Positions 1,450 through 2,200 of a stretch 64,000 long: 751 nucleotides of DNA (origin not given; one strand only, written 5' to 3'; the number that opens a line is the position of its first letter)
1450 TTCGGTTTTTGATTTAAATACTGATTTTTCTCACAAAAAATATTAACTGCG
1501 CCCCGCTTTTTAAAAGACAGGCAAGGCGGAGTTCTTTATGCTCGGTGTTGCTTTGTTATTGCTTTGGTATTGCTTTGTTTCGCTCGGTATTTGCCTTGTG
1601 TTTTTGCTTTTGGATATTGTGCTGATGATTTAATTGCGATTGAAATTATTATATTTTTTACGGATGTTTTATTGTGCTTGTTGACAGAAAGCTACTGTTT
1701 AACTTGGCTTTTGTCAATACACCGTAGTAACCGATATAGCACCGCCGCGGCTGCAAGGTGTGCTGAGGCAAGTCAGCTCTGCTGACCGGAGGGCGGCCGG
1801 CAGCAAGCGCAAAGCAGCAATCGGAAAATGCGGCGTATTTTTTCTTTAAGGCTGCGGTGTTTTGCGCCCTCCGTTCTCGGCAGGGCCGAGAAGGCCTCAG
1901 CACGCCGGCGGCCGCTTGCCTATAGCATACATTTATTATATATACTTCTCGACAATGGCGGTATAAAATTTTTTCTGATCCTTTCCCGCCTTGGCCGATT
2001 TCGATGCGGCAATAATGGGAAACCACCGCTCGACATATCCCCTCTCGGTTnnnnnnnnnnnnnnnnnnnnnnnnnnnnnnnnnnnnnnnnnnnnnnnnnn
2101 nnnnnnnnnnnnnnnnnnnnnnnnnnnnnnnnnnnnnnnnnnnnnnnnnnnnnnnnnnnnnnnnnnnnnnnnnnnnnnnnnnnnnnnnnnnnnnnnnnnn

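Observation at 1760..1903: Family of ~145-nt GC-rich structured elements in intergenic regions (copy A): candidate novel ncRNA or structured repeat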

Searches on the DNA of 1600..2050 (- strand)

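Call 12: build_rna_model(alignment_id=A2)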
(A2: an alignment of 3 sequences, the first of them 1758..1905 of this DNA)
Model R1 built from alignment A2 (3 sequences, 152 columns); structure: RNAalifold consensus.
model positions 149; base pairs 43; branch points 3; effective number of sequences 1.33; information 0.59 bits per position. Calibrated on 0.2 Mb of random sequence (short: E-values are rough).
structure used (alignment columns):
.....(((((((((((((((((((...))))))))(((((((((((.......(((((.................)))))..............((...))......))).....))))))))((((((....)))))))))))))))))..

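Call 13: search_with_rna_model(model_id=R1, source=window, max_evalue=10, filters=off)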
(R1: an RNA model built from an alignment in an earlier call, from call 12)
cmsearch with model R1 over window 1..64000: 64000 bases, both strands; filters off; matches with E-value up to 10: 27.
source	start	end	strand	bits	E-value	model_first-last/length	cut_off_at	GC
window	1758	1906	-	150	3.1e-32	1-149/149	no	0.61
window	13752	13899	+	147.6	1e-31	1-149/149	no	0.61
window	10604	10751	+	145.1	4e-31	1-149/149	no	0.57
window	1757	1905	+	39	3.6e-07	1-149/149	no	0.61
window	13753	13900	-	38.5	4.8e-07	1-149/149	no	0.6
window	10605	10752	-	28.9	6.8e-05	1-149/149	no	0.57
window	11191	11274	+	11.4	0.62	34-120/149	no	0.55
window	18719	18745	-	10.7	0.91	1-149/149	no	0.48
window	41379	41486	+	9.6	1.6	1-149/149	no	0.49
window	53638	53682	-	9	2.2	1-149/149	no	0.53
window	50831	50859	-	8.3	3.1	1-149/149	no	0.62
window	18718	18744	+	8.3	3.1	1-149/149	no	0.44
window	61014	61053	-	8.2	3.4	1-149/149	no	0.55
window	50830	50858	+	8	3.6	1-149/149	no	0.62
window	19707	19738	-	7.8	4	1-149/149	no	0.66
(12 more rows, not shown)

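Call 19: search_with_rna_model(model_id=R1, sources=[L001, L002, L003, L004, L005, L006], max_evalue=0.01)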
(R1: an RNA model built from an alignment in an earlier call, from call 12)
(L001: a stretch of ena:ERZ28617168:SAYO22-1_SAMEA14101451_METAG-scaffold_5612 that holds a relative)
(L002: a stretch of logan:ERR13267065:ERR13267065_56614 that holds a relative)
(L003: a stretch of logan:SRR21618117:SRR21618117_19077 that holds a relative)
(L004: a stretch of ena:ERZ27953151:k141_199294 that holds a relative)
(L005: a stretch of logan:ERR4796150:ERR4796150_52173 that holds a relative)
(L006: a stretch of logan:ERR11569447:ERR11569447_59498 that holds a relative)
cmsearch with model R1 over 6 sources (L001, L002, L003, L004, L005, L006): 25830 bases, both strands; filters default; matches with E-value up to 0.01: 17.
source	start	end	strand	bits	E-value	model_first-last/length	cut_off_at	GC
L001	6586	6733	-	143.9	3e-31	1-149/149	no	0.55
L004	3933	4080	-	143.9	3e-31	1-149/149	no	0.55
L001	3433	3580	-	138.8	4.2e-30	1-149/149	no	0.61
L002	3585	3732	-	138.8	4.2e-30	1-149/149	no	0.61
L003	314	461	-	138.8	4.2e-30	1-149/149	no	0.61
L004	780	927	-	138.8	4.2e-30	1-149/149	no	0.61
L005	1749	1896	-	138.8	4.2e-30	1-149/149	no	0.61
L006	397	544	-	138.8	4.2e-30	1-149/149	no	0.61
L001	3432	3579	+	34.2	1.8e-06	1-149/149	no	0.6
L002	3584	3731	+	34.2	1.8e-06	1-149/149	no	0.6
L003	313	460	+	34.2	1.8e-06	1-149/149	no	0.6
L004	779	926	+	34.2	1.8e-06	1-149/149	no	0.6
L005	1748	1895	+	34.2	1.8e-06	1-149/149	no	0.6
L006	396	543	+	34.2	1.8e-06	1-149/149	no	0.6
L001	6585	6732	+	32.2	5.1e-06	1-149/149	no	0.55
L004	3932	4079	+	32.2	5.1e-06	1-149/149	no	0.55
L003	4860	4889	-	23.8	0.0004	120-149/149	5'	0.6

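Call 22: search_with_rna_model(model_id=R1, sources=[L007, L008, L009, L010, L011, L012, L013, L014, L015, L016, L017, L018, L019, L020, L021, L022, L023, L024, L025, L026, L027, L028, L029, L030, L031, L032, L033, L034, L035, L036, L037, L038, L039, L040, L041, L042, L043, L044, L045, L046, L047, L048, L049, L050, L051, L052, L053, L054, L055, L056, L057, L058, L059, L060, L061, L062, L063, L064, L065, L066, L067, L068, L069, L070, L071, L072, L073, L074, L075, L076, L077, L078, L079, L080, L081, L082, L083, L084, L085, L086], max_evalue=0.001)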
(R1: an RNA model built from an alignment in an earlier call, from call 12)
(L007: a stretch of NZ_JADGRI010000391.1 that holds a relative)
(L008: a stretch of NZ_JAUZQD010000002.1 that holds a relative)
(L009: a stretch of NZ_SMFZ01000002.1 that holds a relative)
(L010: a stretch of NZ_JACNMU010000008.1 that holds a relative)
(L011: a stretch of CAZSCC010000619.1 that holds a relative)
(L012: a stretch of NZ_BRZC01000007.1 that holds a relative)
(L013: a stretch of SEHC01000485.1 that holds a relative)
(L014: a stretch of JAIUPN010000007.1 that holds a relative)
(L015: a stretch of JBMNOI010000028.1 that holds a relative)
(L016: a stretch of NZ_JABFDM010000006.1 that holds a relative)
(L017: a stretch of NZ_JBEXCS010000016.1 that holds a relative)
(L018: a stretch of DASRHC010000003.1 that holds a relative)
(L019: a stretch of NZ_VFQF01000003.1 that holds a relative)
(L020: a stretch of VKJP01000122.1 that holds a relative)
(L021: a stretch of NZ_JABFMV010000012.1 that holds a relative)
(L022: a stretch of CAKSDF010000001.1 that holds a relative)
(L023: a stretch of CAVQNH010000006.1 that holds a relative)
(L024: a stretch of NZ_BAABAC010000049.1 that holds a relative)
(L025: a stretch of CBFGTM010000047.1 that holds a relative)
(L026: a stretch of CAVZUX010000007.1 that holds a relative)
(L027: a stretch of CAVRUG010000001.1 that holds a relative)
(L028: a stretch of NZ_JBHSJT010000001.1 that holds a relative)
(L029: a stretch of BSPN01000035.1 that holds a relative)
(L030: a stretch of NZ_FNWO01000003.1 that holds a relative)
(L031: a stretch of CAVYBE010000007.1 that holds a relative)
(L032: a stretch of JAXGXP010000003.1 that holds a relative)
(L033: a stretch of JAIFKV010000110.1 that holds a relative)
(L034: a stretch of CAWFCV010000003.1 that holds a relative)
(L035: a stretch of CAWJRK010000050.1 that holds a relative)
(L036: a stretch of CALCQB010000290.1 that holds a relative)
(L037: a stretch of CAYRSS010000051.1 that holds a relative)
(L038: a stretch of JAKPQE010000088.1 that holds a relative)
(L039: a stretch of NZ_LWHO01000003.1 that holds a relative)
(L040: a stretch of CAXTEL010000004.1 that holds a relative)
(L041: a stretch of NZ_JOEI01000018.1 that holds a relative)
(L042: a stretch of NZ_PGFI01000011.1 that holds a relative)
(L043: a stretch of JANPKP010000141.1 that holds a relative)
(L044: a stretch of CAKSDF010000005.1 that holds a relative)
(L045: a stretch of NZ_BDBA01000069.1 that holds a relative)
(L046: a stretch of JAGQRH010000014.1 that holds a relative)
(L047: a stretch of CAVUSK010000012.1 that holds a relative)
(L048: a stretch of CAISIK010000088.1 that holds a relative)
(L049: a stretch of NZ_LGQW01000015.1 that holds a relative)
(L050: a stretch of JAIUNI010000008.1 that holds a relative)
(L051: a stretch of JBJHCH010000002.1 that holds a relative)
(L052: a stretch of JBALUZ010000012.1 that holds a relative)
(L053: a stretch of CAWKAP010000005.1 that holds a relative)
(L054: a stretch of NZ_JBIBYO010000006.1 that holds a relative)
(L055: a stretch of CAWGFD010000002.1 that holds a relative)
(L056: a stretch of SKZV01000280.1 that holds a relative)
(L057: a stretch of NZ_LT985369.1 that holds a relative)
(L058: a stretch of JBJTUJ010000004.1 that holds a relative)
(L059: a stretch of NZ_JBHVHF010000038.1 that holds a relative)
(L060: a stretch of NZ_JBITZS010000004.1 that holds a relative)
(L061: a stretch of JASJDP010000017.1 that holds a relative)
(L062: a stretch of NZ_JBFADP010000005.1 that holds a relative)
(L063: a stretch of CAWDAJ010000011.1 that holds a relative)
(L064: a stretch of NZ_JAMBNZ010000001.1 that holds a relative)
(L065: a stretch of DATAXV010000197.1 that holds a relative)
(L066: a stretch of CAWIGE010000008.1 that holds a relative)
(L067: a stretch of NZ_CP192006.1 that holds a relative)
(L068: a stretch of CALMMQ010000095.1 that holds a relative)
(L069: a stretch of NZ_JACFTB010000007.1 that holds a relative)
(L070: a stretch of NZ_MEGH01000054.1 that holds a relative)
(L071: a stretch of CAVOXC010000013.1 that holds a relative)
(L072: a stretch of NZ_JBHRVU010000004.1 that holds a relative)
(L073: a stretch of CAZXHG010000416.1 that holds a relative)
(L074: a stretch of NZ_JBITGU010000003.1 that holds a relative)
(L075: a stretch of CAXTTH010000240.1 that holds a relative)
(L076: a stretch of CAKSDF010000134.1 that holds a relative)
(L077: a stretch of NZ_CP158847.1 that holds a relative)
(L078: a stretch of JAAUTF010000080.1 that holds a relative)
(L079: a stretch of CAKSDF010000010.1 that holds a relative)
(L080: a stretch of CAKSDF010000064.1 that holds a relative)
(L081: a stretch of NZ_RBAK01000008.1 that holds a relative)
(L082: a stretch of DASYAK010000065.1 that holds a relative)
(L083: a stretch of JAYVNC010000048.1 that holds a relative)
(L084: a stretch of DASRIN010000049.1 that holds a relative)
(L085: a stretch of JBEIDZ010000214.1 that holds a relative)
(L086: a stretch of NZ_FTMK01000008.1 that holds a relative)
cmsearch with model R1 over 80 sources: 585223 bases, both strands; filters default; matches with E-value up to 0.001: 10.
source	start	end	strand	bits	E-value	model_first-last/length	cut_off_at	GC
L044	3321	3469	-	118.6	3.5e-24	1-149/149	no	0.56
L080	3832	3982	+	116.7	9.5e-24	1-149/149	no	0.61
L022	2198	2345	-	98.3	1.3e-19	1-149/149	no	0.57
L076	906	1056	-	96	4.5e-19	1-149/149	no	0.6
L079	6538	6687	-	85.3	1.2e-16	1-149/149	no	0.56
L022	4174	4323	+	75.6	1.8e-14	1-149/149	no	0.53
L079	6537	6686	+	39.7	2.4e-06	1-149/149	no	0.56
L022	2197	2344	+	36.7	1.1e-05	1-149/149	no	0.57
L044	3320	3468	+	34.7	3.1e-05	1-149/149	no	0.56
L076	905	1055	+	30.9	0.00023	1-149/149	no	0.6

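Call 23: search_with_rna_model(model_id=R1, sources=[window, L022, L044, L076, L079, L080], max_evalue=1e-8, make_alignment=true)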
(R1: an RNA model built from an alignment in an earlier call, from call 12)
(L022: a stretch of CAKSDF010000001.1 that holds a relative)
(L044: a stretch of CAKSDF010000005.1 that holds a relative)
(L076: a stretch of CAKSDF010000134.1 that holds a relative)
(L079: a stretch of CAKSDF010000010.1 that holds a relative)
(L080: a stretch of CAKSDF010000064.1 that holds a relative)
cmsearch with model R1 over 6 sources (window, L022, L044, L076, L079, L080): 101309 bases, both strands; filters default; matches with E-value up to 1e-8: 9.
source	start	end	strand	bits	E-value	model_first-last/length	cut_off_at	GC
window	1758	1906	-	150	4.9e-32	1-149/149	no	0.61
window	13752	13899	+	147.7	1.6e-31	1-149/149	no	0.61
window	10604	10751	+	145.1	6.3e-31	1-149/149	no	0.57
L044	3321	3469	-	118.6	6e-25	1-149/149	no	0.56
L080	3832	3982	+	116.7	1.7e-24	1-149/149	no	0.61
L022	2198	2345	-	98.3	2.3e-20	1-149/149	no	0.57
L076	906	1056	-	96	7.8e-20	1-149/149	no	0.6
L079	6538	6687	-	85.3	2e-17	1-149/149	no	0.56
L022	4174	4323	+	75.6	3.1e-15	1-149/149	no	0.53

Alignment A3: 9 matches aligned to the model, 157 columns, each read 5' to 3' on its own strand. Consensus structure (alignment columns), stored with it:
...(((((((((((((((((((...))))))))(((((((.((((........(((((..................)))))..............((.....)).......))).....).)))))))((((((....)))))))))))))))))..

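Call 28: search_with_rna_model(model_id=R1, sources=[L087, L088, L089, L090, L091, L092, L093, L094, L095, L096, L097, L098, L099, L100, L101, L102, L103, L104, L105, L106, L107, L108, L109, L110, L111, L112, L113, L114, L115, L116, L117, L118, L119, L120], max_evalue=0.001)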
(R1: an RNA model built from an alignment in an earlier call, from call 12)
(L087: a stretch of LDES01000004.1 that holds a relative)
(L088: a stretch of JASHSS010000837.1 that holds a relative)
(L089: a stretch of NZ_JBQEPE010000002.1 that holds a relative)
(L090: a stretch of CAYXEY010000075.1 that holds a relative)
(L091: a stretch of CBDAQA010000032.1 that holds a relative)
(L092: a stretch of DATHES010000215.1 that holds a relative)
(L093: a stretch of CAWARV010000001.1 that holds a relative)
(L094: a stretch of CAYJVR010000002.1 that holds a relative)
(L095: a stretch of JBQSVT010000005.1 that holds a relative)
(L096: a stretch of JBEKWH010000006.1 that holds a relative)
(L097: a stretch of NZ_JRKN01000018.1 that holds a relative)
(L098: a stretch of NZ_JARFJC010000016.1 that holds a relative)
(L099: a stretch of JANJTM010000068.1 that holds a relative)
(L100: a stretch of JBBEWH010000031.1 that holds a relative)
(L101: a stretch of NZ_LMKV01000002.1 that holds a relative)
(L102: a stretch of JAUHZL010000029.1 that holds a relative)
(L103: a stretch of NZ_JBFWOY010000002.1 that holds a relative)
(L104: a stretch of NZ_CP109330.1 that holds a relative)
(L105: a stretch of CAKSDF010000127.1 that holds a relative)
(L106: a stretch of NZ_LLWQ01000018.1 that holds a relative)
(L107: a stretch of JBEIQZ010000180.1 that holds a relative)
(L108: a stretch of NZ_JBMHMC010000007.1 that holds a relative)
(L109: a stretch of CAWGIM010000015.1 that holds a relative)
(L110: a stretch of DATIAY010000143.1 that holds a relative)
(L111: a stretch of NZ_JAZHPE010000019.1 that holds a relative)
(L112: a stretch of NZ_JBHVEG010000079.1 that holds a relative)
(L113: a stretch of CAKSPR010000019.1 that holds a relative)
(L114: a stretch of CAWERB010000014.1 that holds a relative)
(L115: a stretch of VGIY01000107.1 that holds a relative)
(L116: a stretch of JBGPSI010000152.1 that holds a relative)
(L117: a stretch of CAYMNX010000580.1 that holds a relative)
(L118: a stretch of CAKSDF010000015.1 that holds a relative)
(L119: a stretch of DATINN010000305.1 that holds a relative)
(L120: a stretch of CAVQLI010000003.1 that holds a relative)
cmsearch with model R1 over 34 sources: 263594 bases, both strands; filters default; matches with E-value up to 0.001: 5.
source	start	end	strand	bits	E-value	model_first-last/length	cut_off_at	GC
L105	290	440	-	96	2e-19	1-149/149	no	0.56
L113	5977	6127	+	95.7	2.4e-19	1-149/149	no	0.54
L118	2428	2577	-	93.7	6.7e-19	1-149/149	no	0.57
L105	289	439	+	32.5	4.5e-05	1-149/149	no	0.55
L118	2427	2576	+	30.7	0.00012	1-149/149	no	0.57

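Call 30: search_with_rna_model(model_id=R1, sources=[window, L022, L044, L076, L079, L080, L105, L113, L118], max_evalue=1e-8, make_alignment=true)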
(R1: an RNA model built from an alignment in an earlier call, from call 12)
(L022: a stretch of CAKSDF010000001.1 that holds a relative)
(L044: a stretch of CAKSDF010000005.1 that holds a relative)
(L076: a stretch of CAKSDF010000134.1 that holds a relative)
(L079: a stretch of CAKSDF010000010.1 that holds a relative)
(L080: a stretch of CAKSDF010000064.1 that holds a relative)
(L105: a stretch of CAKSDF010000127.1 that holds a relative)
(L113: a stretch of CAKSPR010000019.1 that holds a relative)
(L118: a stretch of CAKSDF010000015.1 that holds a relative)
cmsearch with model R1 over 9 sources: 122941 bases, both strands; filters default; matches with E-value up to 1e-8: 12.
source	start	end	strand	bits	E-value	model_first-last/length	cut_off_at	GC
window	1758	1906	-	150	6e-32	1-149/149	no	0.61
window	13752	13899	+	147.7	2e-31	1-149/149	no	0.61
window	10604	10751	+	145.1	7.6e-31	1-149/149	no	0.57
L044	3321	3469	-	118.6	7.3e-25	1-149/149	no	0.56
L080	3832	3982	+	116.7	2e-24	1-149/149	no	0.61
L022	2198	2345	-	98.3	2.8e-20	1-149/149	no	0.57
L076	906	1056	-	96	9.4e-20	1-149/149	no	0.6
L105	290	440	-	96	9.5e-20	1-149/149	no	0.56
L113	5977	6127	+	95.7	1.1e-19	1-149/149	no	0.54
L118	2428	2577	-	93.7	3.1e-19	1-149/149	no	0.57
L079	6538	6687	-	85.3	2.4e-17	1-149/149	no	0.56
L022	4174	4323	+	75.6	3.8e-15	1-149/149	no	0.53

Alignment A5: 12 matches aligned to the model, 175 columns, each read 5' to 3' on its own strand. Consensus structure (alignment columns), stored with it:
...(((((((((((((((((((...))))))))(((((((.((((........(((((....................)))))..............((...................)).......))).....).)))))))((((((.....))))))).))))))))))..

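Call 36: search_with_rna_model(model_id=R1, sources=[L121, L122, L123, L124, L125, L126, L127, L128, L129, L130, L131], max_evalue=0.001)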
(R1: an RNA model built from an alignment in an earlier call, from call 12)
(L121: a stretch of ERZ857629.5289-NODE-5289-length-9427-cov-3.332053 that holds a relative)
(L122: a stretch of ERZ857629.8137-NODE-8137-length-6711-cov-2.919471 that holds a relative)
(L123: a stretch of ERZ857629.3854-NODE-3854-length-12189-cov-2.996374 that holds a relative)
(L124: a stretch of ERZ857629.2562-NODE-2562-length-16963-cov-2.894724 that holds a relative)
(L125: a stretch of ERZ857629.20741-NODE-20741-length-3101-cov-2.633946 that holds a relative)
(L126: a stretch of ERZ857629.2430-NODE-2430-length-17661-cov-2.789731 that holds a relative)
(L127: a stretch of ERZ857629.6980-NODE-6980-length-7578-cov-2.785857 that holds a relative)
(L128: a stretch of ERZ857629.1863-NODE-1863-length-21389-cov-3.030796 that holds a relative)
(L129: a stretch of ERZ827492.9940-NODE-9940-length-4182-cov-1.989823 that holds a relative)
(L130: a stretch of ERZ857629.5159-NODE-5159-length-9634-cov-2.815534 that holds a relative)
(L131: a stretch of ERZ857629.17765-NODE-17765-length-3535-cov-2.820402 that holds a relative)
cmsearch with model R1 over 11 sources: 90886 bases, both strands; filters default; matches with E-value up to 0.001: 24.
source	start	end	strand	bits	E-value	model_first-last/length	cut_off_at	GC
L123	6648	6796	+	146.5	2.7e-31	1-149/149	no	0.61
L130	7426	7573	-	146.4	2.8e-31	1-149/149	no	0.57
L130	4273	4420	-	134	1.8e-28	1-149/149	no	0.6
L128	4354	4503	+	111.3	2.4e-23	1-149/149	no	0.58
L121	1185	1332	-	105.8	4.2e-22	1-149/149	no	0.57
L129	2229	2376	+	97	4.2e-20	1-149/149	no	0.55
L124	7496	7645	+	93.5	2.5e-19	1-149/149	no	0.53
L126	2436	2585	-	84.6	2.6e-17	1-149/149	no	0.55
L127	383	530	+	82.8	6.5e-17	1-149/149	no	0.61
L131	2083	2230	-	77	1.4e-15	1-149/149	no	0.57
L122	6384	6548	-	73.4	8.7e-15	1-149/149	no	0.55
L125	2515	2665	-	66.1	4e-13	1-149/149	no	0.6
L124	2123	2273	-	61.8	3.7e-12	1-149/149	no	0.65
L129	2230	2377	-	40.4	2.4e-07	1-149/149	no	0.56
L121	1184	1331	+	40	3.2e-07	1-149/149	no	0.57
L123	6649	6797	-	39.3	4.4e-07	1-149/149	no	0.61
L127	384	531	-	38.5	6.7e-07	1-149/149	no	0.6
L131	2082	2229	+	36.5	1.9e-06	1-149/149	no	0.57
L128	4355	4504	-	32.9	1.2e-05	1-149/149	no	0.58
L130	7425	7572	+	32.1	1.9e-05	1-149/149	no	0.57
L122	6383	6547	+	32.1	1.9e-05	1-149/149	no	0.55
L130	4272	4419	+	31.7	2.3e-05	1-149/149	no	0.59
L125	2514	2664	+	26.9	0.00029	1-149/149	no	0.6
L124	7497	7646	-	26.8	0.0003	1-149/149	no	0.53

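Call 45: search_rna_families(source=window, start=1600, end=2050, threshold=evalue, max_evalue=10)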
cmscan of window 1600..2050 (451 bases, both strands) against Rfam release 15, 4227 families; matches with E-value up to 10: 4.
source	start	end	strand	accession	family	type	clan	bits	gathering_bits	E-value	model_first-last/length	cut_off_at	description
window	1688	1737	-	RF02387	sau-27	Gene; sRNA;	-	17.5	80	4.8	1-92/92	no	Staphylococcus sRNA sau-27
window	1661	1733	+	RF00717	mir-315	Gene; miRNA;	-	16.1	63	6.7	1-83/83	no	mir-315 microRNA precursor family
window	1946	1991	+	RF00039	DicF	Gene; antisense;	-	13.6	48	3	1-52/52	no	DicF RNA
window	1737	1802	-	RF00223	IRES_Bip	Cis-reg; IRES;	-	8.6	40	1.8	1-263/263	no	bip internal ribosome entry site (IRES)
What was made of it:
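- On Any Rfam 15 RNA family (riboswitches, ribozymes, sRNAs, IS-associated RNAs): At E<=10, copy A gave only chance-level hits (call 45).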

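Call 50: search_with_rna_model(model_id=R1, sources=[L132, L133, L134, L135], max_evalue=1, filters=off)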
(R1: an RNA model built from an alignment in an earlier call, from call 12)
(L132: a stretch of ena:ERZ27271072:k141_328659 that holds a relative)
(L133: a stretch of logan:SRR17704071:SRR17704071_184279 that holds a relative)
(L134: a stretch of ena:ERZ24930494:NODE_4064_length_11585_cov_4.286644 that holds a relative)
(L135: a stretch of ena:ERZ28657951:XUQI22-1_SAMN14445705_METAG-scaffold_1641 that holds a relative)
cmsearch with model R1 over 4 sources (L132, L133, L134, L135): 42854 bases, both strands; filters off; matches with E-value up to 1: 3.
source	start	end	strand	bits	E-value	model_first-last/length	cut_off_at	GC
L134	125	270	-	13.7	0.12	1-149/149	no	0.51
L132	3885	3910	+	11.1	0.5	52-77/149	no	0.46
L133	313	338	+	11.1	0.5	52-77/149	no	0.46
